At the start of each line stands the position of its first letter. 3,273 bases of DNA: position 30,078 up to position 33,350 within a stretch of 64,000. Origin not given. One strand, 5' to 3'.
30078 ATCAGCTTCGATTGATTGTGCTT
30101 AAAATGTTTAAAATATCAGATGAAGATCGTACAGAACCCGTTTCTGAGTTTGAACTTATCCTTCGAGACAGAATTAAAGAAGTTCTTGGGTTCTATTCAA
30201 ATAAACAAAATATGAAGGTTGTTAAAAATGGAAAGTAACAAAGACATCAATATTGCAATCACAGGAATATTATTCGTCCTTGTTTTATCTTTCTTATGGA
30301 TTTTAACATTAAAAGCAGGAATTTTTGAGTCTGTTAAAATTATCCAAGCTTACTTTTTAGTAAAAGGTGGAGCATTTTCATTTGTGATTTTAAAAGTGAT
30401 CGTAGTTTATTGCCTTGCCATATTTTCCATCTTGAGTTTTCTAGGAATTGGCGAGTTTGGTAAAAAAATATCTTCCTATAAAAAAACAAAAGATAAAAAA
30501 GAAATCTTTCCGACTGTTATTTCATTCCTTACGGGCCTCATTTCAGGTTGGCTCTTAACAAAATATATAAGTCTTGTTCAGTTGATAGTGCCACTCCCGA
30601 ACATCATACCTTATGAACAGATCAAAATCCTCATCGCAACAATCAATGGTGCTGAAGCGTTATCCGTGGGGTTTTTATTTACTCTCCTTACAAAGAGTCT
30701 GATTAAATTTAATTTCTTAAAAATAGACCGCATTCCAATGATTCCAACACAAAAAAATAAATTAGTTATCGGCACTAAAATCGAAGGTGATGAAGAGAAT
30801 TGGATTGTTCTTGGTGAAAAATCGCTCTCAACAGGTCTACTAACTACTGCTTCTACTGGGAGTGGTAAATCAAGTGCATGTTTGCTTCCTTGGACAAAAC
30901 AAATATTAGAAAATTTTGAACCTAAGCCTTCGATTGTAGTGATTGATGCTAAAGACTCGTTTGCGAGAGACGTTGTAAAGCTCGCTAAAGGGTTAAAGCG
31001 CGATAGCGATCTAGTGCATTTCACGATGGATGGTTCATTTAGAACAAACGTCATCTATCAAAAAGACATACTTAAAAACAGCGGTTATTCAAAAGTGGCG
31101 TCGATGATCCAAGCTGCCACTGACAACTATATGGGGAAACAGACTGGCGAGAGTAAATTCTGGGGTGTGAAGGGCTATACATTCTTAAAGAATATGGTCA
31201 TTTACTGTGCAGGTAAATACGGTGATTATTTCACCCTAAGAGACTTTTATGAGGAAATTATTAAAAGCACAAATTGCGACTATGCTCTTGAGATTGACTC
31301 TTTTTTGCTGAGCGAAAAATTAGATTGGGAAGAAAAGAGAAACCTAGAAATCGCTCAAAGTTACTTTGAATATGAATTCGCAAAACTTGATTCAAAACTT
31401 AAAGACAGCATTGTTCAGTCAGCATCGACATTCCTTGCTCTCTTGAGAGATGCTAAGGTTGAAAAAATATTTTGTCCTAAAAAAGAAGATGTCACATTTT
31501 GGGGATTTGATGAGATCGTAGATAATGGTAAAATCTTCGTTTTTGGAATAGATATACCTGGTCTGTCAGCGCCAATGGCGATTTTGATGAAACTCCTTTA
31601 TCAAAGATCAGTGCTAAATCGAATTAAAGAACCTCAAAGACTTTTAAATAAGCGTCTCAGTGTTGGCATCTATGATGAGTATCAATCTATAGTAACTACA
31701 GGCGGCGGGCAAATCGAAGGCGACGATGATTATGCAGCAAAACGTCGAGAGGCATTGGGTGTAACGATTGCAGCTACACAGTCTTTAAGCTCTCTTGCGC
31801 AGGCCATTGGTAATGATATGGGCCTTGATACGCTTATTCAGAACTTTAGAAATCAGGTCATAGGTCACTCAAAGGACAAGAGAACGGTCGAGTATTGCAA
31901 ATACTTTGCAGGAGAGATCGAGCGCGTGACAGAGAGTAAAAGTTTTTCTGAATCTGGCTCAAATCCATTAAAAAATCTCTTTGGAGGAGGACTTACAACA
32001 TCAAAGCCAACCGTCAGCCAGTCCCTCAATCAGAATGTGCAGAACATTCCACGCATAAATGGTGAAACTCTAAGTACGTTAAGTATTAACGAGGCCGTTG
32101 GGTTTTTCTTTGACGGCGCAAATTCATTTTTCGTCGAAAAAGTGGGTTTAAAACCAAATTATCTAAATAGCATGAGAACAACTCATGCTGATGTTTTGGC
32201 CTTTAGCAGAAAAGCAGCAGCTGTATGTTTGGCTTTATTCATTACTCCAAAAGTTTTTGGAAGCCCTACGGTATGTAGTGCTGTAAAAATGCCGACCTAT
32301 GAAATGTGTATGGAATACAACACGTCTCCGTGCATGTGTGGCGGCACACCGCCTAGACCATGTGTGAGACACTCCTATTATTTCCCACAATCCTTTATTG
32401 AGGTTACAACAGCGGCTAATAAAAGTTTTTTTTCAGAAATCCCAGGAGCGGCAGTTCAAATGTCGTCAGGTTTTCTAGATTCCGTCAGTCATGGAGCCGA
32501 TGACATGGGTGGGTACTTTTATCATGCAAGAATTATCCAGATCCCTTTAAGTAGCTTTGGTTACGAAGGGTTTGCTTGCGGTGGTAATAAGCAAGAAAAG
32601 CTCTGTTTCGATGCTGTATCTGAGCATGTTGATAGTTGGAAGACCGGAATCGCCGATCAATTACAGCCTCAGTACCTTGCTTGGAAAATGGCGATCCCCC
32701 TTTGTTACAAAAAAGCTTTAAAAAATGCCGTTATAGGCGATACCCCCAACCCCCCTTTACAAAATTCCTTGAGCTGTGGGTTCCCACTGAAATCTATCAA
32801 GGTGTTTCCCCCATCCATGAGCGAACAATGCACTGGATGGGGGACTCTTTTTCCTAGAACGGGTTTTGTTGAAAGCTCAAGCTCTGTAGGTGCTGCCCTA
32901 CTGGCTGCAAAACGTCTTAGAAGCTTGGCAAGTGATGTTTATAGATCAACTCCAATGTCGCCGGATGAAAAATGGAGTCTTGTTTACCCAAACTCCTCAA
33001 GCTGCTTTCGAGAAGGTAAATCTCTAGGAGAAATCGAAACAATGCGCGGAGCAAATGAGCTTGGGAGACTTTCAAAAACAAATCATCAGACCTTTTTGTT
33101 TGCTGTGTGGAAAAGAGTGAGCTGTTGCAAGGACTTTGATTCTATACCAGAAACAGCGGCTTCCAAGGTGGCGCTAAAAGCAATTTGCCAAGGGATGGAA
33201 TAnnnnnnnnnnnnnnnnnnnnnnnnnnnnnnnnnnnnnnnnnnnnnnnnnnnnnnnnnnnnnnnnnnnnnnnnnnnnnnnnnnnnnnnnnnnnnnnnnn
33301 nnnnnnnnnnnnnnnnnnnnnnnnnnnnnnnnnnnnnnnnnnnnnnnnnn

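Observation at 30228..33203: In-frame fusion of a cytoplasmic type IV coupling protein with a periplasmic TraU-like domain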

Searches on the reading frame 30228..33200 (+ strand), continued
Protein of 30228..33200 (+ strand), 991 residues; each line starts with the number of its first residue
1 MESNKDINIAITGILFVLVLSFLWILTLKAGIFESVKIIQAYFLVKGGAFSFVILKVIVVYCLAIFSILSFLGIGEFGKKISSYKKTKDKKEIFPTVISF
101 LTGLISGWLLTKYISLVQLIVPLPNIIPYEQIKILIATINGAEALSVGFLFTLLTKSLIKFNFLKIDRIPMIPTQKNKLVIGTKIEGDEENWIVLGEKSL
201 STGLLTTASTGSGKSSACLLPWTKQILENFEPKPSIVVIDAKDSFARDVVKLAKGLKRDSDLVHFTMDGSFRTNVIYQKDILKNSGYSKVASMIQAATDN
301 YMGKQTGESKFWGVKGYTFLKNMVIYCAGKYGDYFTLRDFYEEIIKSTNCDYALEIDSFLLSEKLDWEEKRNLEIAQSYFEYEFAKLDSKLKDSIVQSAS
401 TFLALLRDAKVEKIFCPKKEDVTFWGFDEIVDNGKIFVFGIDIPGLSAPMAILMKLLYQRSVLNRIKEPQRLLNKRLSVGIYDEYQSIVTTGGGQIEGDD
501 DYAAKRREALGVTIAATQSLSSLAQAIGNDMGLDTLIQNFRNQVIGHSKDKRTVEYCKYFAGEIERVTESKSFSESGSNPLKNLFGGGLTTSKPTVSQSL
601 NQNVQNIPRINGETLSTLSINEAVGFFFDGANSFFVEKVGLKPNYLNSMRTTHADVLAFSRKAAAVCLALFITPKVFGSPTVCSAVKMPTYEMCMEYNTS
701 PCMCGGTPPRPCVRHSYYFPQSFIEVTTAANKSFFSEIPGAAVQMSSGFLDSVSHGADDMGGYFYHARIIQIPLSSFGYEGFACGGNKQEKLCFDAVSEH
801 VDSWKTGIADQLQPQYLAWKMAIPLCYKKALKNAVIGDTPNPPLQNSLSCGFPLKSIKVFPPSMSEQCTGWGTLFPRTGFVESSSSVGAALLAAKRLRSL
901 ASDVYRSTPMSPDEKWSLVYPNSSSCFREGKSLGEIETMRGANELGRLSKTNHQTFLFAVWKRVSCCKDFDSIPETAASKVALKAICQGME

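Call 35: fold_search(model_id=the predicted structure, library=pdb)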
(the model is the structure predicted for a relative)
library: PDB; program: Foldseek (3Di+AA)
matches with E <= 10: 340; with E <= 0.001: 30
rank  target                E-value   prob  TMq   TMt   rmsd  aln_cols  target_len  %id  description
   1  1e9s_E                1.4e-06  1.00  0.27  0.56   9.9       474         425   18  Bacterial conjugative coupling protein TrwBdeltaN70. Unbound monoclinic form. (released 2001-02-06)
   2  6sz9_A                1.7e-06  1.00  0.25  0.46  16.5       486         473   13  Type IV Coupling Complex (T4CC) from L. pneumophila. (released 2020-05-13)
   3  1e9s_I                2.4e-06  1.00  0.27  0.56   9.6       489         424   17  Bacterial conjugative coupling protein TrwBdeltaN70. Unbound monoclinic form. (released 2001-02-06)
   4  1e9s_L                4.5e-06  1.00  0.27  0.55   9.9       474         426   17  Bacterial conjugative coupling protein TrwBdeltaN70. Unbound monoclinic form. (released 2001-02-06)
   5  1e9s_J                4.7e-06  1.00  0.27  0.56  10.3       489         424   17  Bacterial conjugative coupling protein TrwBdeltaN70. Unbound monoclinic form. (released 2001-02-06)
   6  1gl7_B                6.4e-06  1.00  0.27  0.56   8.9       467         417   17  Plasmid coupling protein TrwB in complex with the non-hydrolisable ATP-analogue ADPNP. (released 2002-05-16)
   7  1e9r_B                6.4e-06  1.00  0.28  0.57   9.6       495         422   16  Bacterial conjugative coupling protein TrwBdeltaN70. Trigonal form in complex with sulphate. (released 2001-02-06)
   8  1gl7_G                9.6e-06  1.00  0.27  0.57   9.3       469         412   17  Plasmid coupling protein TrwB in complex with the non-hydrolisable ATP-analogue ADPNP. (released 2002-05-16)
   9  1e9s_G                9.6e-06  1.00  0.27  0.55   9.6       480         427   17  Bacterial conjugative coupling protein TrwBdeltaN70. Unbound monoclinic form. (released 2001-02-06)
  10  1e9s_M                1.0e-05  1.00  0.27  0.55   9.5       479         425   17  Bacterial conjugative coupling protein TrwBdeltaN70. Unbound monoclinic form. (released 2001-02-06)
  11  1e9s_K                1.1e-05  1.00  0.27  0.56   9.6       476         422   17  Bacterial conjugative coupling protein TrwBdeltaN70. Unbound monoclinic form. (released 2001-02-06)
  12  1e9s_A                1.1e-05  1.00  0.27  0.56   9.5       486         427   17  Bacterial conjugative coupling protein TrwBdeltaN70. Unbound monoclinic form. (released 2001-02-06)
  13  1e9s_F                1.6e-05  1.00  0.25  0.51  10.9       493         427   16  Bacterial conjugative coupling protein TrwBdeltaN70. Unbound monoclinic form. (released 2001-02-06)
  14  1gl6_A                1.7e-05  1.00  0.26  0.53  10.3       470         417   18  Plasmid coupling protein TrwB in complex with the non-hydrolysable GTP analogue GDPNP (released 2002-05-16)
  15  1e9s_H                2.1e-05  1.00  0.27  0.55   9.6       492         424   16  Bacterial conjugative coupling protein TrwBdeltaN70. Unbound monoclinic form. (released 2001-02-06)
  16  1e9s_D                2.2e-05  1.00  0.27  0.56   9.8       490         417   16  Bacterial conjugative coupling protein TrwBdeltaN70. Unbound monoclinic form. (released 2001-02-06)
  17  1e9s_B                2.3e-05  1.00  0.26  0.55   9.6       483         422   16  Bacterial conjugative coupling protein TrwBdeltaN70. Unbound monoclinic form. (released 2001-02-06)
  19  1e9r_E                2.7e-05  1.00  0.26  0.53  10.0       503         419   17  Bacterial conjugative coupling protein TrwBdeltaN70. Trigonal form in complex with sulphate. (released 2001-02-06)
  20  1gl7_A                3.4e-05  1.00  0.28  0.59   8.9       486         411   17  Plasmid coupling protein TrwB in complex with the non-hydrolisable ATP-analogue ADPNP. (released 2002-05-16)
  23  1e9r_F                1.1e-04  1.00  0.25  0.51  10.0       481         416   16  Bacterial conjugative coupling protein TrwBdeltaN70. Trigonal form in complex with sulphate. (released 2001-02-06)
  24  1gl7_D                1.1e-04  1.00  0.25  0.53   9.7       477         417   17  Plasmid coupling protein TrwB in complex with the non-hydrolisable ATP-analogue ADPNP. (released 2002-05-16)
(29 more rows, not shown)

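Call 36: find_encoding_contigs(protein=P0044, flank=8000, max_places=2)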
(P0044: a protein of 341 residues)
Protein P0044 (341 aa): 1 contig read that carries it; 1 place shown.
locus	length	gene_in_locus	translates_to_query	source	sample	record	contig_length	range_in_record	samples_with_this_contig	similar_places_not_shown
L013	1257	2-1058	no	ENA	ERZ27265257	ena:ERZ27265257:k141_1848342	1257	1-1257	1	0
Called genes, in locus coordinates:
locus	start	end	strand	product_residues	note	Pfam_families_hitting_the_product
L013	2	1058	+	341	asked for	PF06834:TraU (faint)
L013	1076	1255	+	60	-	?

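Call 37: find_encoding_contigs(protein=P0038, flank=8000, max_places=2)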
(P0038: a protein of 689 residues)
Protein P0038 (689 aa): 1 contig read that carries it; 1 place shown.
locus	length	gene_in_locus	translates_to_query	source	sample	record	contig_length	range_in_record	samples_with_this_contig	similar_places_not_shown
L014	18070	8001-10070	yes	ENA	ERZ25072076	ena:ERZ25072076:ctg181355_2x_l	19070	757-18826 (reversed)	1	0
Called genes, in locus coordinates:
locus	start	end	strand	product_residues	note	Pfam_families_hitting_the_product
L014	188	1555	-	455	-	PF02518:HATPase_c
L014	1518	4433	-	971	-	PF12796:Ank_2 (faint)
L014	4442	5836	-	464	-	PF00072:Response_reg, PF00158:Sigma54_activat, PF14532:Sigma54_activ_2, PF07724:AAA_2 (faint), PF07728:AAA_5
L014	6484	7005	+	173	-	PF08281:Sigma70_r4_2, PF04545:Sigma70_r4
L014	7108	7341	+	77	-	PF08281:Sigma70_r4_2, PF04545:Sigma70_r4 (weak)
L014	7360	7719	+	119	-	-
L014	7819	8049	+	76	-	-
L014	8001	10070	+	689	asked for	PF02534:T4SS-DNA_transf (faint), PF10412:TrwB_AAD_bind (faint)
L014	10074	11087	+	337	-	-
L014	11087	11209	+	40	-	-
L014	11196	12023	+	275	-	PF00437:T2SSE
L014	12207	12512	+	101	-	-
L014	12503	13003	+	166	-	PF13728:TraF (weak)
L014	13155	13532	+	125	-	-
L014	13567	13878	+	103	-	-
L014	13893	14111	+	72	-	-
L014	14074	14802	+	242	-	-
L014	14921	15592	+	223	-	-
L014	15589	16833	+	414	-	PF03743:TrbI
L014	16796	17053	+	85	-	-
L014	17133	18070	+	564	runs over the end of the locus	?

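Call 47: find_encoding_contigs(protein=P0046, flank=6000, max_places=1)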
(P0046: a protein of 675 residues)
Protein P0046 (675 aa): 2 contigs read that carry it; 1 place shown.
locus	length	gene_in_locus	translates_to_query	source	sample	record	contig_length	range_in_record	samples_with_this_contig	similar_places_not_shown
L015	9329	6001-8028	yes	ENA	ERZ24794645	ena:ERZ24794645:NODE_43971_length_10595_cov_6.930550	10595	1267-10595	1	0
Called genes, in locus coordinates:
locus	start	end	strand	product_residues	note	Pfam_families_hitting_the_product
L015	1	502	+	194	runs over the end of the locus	-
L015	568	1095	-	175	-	-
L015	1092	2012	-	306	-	-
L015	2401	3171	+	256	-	-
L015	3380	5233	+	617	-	-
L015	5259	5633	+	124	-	PF00436:SSB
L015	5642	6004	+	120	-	-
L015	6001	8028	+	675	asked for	PF10412:TrwB_AAD_bind (faint)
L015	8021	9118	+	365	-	PF00437:T2SSE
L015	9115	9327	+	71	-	?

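Call 48: find_encoding_contigs(protein=P0052, flank=6000, max_places=1)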
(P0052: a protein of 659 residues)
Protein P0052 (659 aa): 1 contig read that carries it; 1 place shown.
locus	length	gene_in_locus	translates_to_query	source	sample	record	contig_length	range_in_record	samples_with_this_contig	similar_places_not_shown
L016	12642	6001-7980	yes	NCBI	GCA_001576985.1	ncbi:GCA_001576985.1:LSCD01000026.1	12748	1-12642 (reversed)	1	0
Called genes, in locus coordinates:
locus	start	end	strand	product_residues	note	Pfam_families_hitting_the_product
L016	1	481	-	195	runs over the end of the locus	?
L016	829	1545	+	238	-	-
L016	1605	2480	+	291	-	-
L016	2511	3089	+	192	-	-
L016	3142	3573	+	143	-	PF03118:RNA_pol_A_CTD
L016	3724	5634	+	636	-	-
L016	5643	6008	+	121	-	-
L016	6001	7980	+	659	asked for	PF02534:T4SS-DNA_transf, PF10412:TrwB_AAD_bind, PF12696:TraG-D_C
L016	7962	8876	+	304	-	PF00437:T2SSE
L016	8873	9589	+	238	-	PF13728:TraF (faint)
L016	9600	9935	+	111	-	-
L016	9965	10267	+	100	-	-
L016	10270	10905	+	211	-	-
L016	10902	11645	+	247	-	PF23536:TraK_C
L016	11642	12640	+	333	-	?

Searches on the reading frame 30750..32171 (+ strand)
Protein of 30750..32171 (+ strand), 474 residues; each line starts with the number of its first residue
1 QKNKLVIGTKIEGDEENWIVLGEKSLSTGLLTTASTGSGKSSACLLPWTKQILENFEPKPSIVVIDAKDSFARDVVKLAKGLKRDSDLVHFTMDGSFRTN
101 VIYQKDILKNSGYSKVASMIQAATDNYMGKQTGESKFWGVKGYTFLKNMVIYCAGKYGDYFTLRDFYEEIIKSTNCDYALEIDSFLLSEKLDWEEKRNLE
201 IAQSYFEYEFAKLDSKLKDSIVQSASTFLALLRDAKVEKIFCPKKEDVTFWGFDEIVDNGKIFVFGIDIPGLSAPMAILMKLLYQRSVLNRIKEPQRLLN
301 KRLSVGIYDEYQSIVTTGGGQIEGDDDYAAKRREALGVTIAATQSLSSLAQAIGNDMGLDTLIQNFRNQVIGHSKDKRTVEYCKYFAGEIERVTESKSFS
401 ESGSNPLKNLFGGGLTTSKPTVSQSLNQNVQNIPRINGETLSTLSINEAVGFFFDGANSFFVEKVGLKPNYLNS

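Call 55: search_dna_similar(query=window:30750-32171:+, collection=plasmids, mode=protein, max_evalue=0.001, max_rows=12)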
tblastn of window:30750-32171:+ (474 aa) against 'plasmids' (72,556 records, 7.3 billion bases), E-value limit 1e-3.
Records with a match: 9; places in all: 9; records where one place covers at least 80% of the query: 1.
Best place of each record, by identity: <60% 9.
By first word of the organism name: Xanthomonas 7; Agarilytica 1; Aeromonas 1.
By predicted mobility (MOB-suite, as given by PLSDB): non-mobilizable 8; mobilizable 1.
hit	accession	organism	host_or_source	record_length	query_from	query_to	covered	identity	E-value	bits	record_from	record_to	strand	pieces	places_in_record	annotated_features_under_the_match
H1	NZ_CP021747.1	Agarilytica rhodophyticola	Rhodophyta,Sea water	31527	44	407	77%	25.4%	6e-22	107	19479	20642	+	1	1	TraM recognition domain-containing protein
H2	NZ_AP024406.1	Aeromonas caviae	-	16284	47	472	90%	21.3%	1e-6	59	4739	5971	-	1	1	type IV secretion system DNA-binding domain-containing protein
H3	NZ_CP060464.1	Xanthomonas citri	Cell culture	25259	56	406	74%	22.1%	6e-6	57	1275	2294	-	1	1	type IV secretion system DNA-binding domain-containing protein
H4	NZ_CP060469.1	Xanthomonas citri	Cell culture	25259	56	406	74%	22.1%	6e-6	57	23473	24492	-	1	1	type IV secretion system DNA-binding domain-containing protein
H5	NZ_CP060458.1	Xanthomonas citri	Cell culture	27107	56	406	74%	22.1%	6e-6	57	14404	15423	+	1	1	type IV secretion system DNA-binding domain-containing protein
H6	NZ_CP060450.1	Xanthomonas citri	Cell culture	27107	56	406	74%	22.1%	6e-6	57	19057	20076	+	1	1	type IV secretion system DNA-binding domain-containing protein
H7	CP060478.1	Xanthomonas citri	Citrus,Cell culture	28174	56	406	74%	22.1%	6e-6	57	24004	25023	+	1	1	type IV secretory system conjugative DNA transfer family protein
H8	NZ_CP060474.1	Xanthomonas citri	Cell culture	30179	56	406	74%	22.1%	6e-6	57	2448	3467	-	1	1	type IV secretion system DNA-binding domain-containing protein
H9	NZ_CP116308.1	Xanthomonas perforans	Tomato,cell culture,leaf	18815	56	406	74%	22.1%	8e-6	56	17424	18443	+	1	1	type IV secretion system DNA-binding domain-containing protein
